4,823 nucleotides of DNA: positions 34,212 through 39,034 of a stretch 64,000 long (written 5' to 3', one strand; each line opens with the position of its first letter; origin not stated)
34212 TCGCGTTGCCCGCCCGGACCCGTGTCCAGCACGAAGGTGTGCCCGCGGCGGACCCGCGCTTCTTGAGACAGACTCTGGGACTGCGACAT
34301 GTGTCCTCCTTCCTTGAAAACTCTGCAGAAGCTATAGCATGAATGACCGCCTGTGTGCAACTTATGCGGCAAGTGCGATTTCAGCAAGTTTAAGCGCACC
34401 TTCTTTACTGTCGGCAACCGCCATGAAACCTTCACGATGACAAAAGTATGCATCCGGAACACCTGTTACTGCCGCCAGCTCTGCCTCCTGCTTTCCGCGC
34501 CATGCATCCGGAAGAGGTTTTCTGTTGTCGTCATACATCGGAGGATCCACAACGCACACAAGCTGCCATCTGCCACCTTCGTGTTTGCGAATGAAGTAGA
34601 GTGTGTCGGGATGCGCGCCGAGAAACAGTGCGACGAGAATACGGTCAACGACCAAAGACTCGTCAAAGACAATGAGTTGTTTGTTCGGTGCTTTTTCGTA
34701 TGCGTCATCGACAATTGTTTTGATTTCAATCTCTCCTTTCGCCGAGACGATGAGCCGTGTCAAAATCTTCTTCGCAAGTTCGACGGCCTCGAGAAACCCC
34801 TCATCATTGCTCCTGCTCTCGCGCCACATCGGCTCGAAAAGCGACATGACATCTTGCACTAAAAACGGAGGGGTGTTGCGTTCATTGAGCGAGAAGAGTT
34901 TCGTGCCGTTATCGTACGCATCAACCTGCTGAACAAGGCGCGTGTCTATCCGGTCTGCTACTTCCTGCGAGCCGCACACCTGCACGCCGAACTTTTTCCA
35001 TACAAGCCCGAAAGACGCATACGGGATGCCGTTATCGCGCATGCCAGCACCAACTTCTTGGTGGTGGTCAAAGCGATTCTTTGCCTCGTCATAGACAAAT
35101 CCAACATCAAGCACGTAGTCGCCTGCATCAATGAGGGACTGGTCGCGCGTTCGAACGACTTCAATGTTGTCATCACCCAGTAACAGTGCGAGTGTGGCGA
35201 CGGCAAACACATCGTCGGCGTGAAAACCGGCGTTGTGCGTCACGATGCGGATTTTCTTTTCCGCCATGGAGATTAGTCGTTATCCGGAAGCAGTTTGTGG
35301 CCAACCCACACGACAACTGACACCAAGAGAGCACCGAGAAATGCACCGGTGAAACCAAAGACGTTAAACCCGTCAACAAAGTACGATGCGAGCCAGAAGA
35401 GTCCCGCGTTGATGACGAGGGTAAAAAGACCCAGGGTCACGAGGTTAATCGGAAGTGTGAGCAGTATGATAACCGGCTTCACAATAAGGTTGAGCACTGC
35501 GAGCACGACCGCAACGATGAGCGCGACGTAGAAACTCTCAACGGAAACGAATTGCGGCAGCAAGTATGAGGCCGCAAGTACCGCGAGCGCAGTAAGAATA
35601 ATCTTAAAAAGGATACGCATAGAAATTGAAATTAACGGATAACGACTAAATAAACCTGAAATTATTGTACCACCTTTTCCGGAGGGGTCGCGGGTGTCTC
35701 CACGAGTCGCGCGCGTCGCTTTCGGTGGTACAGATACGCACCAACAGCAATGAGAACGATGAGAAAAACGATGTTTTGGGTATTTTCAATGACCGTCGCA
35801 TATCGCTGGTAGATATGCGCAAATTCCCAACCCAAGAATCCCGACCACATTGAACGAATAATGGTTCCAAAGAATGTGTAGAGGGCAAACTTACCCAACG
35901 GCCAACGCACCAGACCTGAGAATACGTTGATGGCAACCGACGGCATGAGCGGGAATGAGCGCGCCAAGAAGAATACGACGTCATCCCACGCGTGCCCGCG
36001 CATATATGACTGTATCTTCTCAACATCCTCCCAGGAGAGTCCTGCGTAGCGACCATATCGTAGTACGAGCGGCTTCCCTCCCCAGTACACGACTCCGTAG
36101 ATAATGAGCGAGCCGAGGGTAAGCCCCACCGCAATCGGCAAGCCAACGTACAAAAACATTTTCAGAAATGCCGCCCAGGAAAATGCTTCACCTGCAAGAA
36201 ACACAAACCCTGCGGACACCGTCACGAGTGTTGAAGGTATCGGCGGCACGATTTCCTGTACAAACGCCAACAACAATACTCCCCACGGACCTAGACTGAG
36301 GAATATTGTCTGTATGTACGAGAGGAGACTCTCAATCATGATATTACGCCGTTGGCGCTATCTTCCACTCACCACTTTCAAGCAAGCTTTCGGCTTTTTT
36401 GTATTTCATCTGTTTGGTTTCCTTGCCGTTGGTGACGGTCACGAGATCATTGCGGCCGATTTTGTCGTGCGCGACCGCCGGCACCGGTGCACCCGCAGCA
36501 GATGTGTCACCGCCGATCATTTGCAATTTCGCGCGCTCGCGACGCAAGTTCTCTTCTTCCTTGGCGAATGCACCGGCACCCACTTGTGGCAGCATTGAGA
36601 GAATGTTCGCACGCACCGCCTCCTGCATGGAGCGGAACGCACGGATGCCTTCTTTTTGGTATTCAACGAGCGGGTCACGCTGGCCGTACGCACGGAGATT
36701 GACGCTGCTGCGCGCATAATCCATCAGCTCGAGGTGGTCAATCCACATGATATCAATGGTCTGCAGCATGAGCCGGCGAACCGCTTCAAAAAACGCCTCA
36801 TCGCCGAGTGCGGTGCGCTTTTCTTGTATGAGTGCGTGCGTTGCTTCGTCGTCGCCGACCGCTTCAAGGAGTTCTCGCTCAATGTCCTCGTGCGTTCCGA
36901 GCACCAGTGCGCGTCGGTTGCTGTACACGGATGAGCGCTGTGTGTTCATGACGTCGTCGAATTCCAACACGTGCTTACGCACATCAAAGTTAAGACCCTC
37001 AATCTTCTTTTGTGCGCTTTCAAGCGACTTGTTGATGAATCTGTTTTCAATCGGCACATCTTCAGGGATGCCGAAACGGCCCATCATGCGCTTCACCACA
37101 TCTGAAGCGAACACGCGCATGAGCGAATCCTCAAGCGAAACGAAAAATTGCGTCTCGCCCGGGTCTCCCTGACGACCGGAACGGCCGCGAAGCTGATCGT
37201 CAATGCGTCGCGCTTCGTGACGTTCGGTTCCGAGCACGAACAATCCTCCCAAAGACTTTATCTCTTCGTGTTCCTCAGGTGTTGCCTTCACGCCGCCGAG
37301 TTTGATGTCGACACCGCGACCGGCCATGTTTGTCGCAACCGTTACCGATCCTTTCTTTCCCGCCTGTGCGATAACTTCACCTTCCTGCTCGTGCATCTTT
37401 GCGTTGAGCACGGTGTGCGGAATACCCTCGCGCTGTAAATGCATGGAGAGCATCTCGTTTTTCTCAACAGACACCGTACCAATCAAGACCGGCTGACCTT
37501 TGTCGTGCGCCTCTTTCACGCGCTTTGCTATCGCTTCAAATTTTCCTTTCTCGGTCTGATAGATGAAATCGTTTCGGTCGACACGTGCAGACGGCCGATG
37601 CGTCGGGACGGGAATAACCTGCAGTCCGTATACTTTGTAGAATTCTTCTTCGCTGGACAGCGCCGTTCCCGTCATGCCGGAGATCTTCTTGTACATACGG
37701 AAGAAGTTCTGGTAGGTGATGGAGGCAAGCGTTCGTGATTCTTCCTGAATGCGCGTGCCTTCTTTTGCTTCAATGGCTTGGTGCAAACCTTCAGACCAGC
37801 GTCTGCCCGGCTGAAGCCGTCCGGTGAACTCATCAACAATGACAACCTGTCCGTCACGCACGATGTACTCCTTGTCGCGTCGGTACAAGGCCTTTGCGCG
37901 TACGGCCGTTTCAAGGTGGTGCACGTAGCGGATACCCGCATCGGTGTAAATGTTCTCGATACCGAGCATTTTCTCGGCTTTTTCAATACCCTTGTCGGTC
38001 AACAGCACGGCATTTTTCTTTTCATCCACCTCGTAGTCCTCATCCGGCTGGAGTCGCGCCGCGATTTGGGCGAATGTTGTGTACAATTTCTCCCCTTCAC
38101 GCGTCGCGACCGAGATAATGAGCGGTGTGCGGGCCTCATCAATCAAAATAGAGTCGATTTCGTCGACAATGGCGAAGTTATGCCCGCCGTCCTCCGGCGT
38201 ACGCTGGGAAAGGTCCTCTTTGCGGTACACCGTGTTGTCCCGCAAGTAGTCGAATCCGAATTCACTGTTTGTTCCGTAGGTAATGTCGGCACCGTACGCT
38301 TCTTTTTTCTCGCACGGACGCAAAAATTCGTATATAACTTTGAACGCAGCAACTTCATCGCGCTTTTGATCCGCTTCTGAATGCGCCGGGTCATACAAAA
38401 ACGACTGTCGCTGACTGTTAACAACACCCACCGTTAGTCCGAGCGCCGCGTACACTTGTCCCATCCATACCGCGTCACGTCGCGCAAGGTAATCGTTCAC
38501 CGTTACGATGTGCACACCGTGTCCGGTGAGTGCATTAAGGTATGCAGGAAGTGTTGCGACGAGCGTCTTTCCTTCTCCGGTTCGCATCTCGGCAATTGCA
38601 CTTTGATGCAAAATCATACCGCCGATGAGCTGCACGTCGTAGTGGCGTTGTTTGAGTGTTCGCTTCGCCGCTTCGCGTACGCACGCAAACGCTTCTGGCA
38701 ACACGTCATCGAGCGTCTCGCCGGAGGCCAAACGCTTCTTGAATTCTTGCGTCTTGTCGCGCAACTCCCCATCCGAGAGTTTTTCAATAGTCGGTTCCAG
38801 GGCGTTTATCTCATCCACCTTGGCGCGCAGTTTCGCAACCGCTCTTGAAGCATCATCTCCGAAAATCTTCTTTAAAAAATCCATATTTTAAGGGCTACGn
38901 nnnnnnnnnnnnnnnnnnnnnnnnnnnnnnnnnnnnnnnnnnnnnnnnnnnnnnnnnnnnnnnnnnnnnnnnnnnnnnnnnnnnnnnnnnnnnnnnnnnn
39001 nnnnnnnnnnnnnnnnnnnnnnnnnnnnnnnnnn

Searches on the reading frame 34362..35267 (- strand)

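Call 11: search_protein_families(library=pfam, proteins=[window:34362-35267:-], max_evalue=0.001)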
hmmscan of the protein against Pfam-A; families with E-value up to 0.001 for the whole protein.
window:34362-35267:- (301 aa): 1 family
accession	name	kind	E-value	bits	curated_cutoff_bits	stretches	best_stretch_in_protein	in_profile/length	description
PF03690.18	MYG1_exonuc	-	1e-67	229.5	22.1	1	8-299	2-318/318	Uncharacterised protein family (UPF0160)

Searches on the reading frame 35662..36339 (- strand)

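Call 11: search_protein_families(library=pfam, proteins=[window:35662-36339:-], max_evalue=0.001)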
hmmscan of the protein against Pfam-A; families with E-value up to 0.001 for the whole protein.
window:35662-36339:- (225 aa): 1 family
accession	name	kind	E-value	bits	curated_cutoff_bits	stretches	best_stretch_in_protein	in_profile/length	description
PF09335.16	VTT_dom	-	5.2e-12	46.7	33.9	1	34-171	1-122/123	VTT domain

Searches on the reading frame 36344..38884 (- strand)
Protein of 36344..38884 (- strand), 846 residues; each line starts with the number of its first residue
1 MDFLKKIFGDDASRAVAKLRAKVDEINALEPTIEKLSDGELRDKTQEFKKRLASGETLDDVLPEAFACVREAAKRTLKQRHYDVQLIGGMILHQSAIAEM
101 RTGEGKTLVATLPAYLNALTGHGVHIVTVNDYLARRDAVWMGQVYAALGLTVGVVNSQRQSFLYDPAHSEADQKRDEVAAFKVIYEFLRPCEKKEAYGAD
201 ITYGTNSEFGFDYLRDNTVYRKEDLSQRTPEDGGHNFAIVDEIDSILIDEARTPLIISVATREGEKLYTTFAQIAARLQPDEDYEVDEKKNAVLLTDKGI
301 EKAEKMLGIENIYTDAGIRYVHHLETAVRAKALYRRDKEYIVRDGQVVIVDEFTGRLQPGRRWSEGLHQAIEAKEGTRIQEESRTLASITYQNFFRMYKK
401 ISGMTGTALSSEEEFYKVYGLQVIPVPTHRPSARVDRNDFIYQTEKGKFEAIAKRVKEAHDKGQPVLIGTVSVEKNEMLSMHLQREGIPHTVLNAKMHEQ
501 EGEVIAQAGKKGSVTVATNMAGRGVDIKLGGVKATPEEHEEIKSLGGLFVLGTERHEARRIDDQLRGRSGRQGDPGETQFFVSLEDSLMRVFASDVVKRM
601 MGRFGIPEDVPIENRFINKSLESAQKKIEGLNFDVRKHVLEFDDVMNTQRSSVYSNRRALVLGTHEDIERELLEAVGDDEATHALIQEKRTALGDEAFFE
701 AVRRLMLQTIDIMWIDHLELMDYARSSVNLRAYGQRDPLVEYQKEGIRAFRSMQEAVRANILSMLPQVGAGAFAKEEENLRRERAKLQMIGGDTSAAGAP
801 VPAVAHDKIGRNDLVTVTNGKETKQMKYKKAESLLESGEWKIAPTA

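Call 4: search_protein_families(library=pfam, proteins=[window:36344-38884:-], max_evalue=0.01)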
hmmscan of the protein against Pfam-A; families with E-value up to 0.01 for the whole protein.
window:36344-38884:- (846 aa): 6 families
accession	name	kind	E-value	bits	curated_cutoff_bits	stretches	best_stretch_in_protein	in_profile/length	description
PF07517.20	SecA_DEAD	-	4.1e-121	404.1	24.6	1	4-415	1-289/290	SecA DEAD-like domain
PF21090.3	P-loop_SecA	-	2.3e-78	263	27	2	431-532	1-102/205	SecA P-loop domain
PF07516.18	SecA_SW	-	1.8e-43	149.4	26.7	2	682-767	115-198/200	SecA Wing and Scaffold domain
PF01043.26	SecA_PP_bind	-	1.7e-42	144.9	23.5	1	265-372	3-110/110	SecA preprotein cross-linking domain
PF00271.37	Helicase_C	-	4.4e-05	24.1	23.5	1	448-528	2-82/110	Helicase conserved C-terminal domain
PF00270.35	DEAD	-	0.0098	16.1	26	0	93-117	14-38/167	DEAD/DEAH box helicase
